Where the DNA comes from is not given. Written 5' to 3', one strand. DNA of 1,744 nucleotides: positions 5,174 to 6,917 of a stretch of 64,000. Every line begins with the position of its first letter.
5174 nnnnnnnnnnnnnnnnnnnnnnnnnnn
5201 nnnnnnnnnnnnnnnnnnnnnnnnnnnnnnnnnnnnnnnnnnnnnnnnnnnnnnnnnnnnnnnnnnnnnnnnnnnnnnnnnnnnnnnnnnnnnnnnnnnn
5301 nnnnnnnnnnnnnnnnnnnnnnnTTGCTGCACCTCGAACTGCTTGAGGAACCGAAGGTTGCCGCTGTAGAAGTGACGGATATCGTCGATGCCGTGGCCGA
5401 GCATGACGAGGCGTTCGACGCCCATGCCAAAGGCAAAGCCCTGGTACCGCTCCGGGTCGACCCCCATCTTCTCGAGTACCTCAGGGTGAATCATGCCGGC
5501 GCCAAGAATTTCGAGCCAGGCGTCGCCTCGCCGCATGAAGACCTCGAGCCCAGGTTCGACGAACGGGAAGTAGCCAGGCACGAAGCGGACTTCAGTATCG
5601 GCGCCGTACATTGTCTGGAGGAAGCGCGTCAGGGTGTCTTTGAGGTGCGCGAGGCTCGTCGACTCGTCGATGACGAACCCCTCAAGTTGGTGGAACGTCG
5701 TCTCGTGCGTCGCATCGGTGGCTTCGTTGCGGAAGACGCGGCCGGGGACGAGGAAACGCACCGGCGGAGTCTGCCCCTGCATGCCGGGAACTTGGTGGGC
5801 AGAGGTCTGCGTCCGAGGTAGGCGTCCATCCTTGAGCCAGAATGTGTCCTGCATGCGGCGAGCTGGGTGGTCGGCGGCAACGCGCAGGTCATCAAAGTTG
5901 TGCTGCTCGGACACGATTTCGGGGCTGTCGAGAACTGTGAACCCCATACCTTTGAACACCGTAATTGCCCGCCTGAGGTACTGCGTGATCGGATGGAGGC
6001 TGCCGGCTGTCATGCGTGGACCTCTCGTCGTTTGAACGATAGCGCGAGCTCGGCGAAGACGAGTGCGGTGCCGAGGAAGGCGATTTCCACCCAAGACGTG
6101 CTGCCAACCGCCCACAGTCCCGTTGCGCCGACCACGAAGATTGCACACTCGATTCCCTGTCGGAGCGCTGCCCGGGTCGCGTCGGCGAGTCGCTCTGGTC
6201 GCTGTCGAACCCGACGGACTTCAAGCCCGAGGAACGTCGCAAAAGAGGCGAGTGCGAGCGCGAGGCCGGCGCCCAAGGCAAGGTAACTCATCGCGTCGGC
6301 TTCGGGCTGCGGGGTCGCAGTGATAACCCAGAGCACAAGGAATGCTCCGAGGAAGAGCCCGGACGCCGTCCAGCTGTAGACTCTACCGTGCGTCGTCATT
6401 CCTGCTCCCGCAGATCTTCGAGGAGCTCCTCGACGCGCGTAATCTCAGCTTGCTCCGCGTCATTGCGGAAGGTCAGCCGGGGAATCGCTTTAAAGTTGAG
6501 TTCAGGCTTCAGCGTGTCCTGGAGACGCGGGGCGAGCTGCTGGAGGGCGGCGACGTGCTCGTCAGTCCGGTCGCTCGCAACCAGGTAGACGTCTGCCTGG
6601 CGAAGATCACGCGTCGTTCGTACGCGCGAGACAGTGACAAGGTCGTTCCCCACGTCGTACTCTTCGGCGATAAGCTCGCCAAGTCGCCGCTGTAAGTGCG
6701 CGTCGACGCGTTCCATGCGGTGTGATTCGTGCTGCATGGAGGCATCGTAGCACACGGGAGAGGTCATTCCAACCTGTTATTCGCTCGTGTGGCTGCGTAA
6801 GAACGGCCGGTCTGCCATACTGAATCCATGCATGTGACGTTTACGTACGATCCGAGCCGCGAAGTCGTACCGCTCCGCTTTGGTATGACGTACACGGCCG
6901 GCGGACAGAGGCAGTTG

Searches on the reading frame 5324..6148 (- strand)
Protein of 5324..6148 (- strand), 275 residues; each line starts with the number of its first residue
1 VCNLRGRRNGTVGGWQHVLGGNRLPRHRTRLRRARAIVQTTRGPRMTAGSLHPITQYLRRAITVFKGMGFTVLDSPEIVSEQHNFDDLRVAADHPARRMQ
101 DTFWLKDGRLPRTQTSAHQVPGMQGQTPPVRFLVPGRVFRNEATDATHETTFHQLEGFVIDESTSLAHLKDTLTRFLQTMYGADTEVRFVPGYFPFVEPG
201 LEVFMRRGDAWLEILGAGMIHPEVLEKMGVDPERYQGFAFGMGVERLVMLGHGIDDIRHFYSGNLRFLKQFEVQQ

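Call 20: search_protein_families(library=pfam, proteins=[window:5324-6148:-], max_evalue=0.00001)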
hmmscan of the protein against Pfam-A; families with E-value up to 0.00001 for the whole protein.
window:5324-6148:- (275 aa): 1 family
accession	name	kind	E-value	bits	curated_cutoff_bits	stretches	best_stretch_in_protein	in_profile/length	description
PF01409.25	tRNA-synt_2d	-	2.4e-85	286.4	19.8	1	42-271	7-246/246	tRNA synthetases class II core domain (F)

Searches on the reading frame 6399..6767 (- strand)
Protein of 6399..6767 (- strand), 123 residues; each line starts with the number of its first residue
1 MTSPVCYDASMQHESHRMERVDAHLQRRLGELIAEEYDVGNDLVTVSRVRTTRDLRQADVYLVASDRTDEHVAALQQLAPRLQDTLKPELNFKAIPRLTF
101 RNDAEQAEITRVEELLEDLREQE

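Call 20: search_protein_families(library=pfam, proteins=[window:6399-6767:-], max_evalue=0.00001)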
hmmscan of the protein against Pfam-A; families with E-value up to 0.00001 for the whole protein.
window:6399-6767:- (123 aa): 1 family
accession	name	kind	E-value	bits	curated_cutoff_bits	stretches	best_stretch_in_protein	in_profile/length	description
PF02033.23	RBFA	-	2.7e-17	63.4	34.7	1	17-116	1-105/105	Ribosome-binding factor A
